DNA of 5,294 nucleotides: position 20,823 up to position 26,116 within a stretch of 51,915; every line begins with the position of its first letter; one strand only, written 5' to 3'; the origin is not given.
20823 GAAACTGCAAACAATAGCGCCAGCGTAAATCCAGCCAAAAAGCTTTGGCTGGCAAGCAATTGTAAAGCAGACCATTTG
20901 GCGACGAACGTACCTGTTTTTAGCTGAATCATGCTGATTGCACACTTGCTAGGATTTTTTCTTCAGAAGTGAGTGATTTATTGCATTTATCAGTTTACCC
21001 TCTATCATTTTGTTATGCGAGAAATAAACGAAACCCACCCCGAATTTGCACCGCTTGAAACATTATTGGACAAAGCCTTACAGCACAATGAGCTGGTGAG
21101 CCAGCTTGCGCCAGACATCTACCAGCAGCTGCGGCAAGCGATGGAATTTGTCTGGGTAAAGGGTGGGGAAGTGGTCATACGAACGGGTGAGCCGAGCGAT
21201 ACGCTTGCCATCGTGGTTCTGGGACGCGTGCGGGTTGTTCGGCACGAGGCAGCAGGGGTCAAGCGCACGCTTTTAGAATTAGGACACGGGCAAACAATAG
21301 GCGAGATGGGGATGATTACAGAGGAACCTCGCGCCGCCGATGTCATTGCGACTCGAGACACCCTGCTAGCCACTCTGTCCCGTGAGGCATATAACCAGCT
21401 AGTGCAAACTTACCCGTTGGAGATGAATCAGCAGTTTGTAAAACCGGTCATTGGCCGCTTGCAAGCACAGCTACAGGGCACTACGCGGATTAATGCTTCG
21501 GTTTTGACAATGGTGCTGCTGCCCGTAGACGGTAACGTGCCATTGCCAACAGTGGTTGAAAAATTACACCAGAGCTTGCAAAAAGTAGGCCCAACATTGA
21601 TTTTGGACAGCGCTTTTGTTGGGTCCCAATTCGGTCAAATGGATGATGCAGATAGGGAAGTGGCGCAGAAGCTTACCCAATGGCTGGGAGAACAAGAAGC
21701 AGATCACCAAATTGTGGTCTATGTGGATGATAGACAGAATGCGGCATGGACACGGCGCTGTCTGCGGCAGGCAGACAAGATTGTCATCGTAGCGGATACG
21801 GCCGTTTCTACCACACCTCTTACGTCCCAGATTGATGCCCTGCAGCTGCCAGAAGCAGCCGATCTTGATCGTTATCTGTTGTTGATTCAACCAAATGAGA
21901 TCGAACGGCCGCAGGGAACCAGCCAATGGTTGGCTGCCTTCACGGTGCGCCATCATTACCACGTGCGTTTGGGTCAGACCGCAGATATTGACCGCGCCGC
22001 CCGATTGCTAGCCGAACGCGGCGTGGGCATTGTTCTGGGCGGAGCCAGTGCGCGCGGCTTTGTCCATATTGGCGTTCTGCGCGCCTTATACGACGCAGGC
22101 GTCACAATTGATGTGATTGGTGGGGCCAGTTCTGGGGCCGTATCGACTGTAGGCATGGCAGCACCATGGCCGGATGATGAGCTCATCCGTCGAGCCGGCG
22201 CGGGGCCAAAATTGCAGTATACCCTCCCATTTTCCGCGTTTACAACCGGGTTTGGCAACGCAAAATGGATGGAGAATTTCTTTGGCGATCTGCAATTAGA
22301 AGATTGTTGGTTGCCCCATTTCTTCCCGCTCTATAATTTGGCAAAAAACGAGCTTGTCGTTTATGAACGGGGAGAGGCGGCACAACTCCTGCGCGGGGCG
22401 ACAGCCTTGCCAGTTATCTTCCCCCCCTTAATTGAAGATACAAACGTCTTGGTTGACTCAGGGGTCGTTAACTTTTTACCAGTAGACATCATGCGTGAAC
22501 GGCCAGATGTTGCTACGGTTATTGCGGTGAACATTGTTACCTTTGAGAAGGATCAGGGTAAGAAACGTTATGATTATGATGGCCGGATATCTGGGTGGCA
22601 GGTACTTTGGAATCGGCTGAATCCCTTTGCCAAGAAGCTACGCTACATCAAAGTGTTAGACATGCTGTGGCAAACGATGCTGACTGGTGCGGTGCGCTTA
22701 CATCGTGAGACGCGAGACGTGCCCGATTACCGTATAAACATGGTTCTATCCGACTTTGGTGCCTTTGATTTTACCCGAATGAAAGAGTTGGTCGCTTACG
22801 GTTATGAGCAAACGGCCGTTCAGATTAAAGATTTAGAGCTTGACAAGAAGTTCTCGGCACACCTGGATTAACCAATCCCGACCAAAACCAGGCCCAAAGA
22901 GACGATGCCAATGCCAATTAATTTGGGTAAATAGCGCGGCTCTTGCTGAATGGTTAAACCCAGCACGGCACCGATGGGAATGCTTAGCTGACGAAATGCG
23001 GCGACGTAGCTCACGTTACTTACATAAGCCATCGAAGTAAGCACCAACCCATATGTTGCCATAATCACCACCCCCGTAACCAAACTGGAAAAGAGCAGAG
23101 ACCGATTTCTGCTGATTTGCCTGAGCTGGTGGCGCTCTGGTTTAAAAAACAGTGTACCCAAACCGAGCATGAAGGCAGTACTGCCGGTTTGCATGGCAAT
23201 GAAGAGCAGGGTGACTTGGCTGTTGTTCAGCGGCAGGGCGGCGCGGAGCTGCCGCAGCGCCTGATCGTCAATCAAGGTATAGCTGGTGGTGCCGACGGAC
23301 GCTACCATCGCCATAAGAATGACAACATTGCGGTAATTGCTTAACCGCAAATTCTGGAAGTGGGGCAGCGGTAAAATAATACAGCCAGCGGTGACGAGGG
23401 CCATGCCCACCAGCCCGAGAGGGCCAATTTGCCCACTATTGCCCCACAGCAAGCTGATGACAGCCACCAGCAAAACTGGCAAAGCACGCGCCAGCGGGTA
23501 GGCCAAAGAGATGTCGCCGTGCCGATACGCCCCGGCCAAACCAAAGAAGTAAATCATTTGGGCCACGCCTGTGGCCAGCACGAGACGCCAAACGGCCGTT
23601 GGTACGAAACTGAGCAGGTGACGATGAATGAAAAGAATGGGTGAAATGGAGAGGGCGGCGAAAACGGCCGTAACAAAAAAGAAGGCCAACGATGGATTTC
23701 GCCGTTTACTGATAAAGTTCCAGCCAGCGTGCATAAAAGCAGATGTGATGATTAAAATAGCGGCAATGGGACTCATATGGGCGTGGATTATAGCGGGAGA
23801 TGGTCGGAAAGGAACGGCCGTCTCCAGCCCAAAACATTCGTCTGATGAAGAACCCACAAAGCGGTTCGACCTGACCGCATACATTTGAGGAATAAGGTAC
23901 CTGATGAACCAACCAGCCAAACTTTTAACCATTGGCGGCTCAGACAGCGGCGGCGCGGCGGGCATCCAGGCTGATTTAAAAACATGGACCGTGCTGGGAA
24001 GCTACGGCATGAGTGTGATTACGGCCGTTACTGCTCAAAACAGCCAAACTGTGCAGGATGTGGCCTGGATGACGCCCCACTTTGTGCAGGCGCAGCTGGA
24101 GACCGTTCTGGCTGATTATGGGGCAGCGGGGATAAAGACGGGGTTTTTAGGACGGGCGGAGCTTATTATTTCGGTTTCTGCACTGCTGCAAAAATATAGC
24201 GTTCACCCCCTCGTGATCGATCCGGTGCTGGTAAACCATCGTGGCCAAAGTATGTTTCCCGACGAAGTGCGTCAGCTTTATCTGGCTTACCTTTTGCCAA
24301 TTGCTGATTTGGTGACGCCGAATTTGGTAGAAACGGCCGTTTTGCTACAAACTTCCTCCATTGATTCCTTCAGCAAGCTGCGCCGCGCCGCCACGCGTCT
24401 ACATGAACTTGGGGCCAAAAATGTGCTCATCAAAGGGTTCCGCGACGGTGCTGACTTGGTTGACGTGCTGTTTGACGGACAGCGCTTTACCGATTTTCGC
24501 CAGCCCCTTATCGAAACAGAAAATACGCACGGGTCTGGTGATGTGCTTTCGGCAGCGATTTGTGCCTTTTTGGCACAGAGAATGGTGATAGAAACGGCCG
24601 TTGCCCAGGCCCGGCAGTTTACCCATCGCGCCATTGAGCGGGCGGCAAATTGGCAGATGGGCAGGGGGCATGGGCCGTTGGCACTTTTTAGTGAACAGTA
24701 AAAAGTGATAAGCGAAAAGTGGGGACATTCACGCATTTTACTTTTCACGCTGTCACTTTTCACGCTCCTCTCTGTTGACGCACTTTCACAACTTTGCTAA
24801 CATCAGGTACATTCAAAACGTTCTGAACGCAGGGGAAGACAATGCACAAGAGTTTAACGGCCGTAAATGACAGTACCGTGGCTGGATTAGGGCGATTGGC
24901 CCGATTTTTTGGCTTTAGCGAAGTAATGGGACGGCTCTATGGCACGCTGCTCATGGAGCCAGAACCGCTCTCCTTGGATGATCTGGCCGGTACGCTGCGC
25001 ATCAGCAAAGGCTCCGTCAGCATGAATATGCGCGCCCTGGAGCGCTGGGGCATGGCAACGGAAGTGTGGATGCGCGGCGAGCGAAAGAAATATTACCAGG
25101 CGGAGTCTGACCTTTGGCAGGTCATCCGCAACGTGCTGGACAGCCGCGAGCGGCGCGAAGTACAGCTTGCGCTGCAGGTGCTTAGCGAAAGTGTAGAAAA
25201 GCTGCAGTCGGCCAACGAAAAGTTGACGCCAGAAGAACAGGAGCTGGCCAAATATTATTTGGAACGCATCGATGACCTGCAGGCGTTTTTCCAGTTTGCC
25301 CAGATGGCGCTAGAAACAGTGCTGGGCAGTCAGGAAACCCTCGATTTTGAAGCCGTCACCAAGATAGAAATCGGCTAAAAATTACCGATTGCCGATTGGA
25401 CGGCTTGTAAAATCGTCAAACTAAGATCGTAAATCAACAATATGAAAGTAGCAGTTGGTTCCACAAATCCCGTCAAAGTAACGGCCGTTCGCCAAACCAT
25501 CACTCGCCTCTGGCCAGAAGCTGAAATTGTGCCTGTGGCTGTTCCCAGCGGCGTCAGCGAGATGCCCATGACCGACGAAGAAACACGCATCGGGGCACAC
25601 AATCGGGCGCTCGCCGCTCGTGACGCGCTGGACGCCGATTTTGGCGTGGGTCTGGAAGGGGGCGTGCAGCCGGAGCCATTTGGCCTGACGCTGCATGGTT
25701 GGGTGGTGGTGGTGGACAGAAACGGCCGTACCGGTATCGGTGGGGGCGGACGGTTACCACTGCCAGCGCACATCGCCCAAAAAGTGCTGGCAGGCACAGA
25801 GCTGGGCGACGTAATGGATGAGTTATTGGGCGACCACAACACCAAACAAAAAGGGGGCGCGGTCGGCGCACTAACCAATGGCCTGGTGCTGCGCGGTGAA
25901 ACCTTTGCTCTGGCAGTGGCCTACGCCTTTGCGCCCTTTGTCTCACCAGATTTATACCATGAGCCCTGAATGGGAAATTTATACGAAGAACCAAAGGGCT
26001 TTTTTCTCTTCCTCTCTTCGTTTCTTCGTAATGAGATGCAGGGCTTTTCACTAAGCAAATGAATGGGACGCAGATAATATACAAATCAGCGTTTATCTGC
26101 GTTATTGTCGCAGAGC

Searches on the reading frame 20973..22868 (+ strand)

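Call 47: search_protein_families(library=pfam, proteins=[window:20973-22868:+], max_evalue=0.00001)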
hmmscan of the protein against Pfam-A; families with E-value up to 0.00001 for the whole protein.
window:20973-22868:+ (632 aa): 3 families
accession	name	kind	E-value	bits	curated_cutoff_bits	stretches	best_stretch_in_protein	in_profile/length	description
PF24179.1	NTE_Ploop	-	1.1e-26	94.5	27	1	178-338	3-163/223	Neuropathy Target Esterase family P-loop like domain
PF00027.35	cNMP_binding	-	3.1e-18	66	27.5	1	61-147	3-89/89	Cyclic nucleotide-binding domain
PF01734.28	Patatin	-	1e-15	58.9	27.7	1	353-506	1-189/191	Patatin-like phospholipase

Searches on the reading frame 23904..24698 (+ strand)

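Call 47: search_protein_families(library=pfam, proteins=[window:23904-24698:+], max_evalue=0.00001)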
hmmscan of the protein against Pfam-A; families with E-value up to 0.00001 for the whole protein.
window:23904-24698:+ (265 aa): 2 families
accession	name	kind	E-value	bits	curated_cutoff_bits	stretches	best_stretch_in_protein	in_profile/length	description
PF08543.17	Phos_pyr_kin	-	9.2e-79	264.7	27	1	14-259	1-245/246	Phosphomethylpyrimidine kinase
PF00294.29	PfkB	-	2.1e-09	37.6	25.8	1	105-237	161-283/302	pfkB family carbohydrate kinase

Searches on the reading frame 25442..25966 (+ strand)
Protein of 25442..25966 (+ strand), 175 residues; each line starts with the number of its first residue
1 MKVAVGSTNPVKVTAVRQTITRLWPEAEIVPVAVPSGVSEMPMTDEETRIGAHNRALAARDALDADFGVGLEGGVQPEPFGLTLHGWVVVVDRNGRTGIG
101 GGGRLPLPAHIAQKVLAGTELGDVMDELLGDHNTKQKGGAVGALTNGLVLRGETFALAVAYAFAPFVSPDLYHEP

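Call 47: search_protein_families(library=pfam, proteins=[window:25442-25966:+], max_evalue=0.00001)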
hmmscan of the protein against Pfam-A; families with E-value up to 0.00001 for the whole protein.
window:25442-25966:+ (175 aa): 1 family
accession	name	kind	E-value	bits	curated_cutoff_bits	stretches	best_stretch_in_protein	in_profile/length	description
PF01931.24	NTPase_I-T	-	1.3e-54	184.9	25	1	6-167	1-162/162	Protein of unknown function DUF84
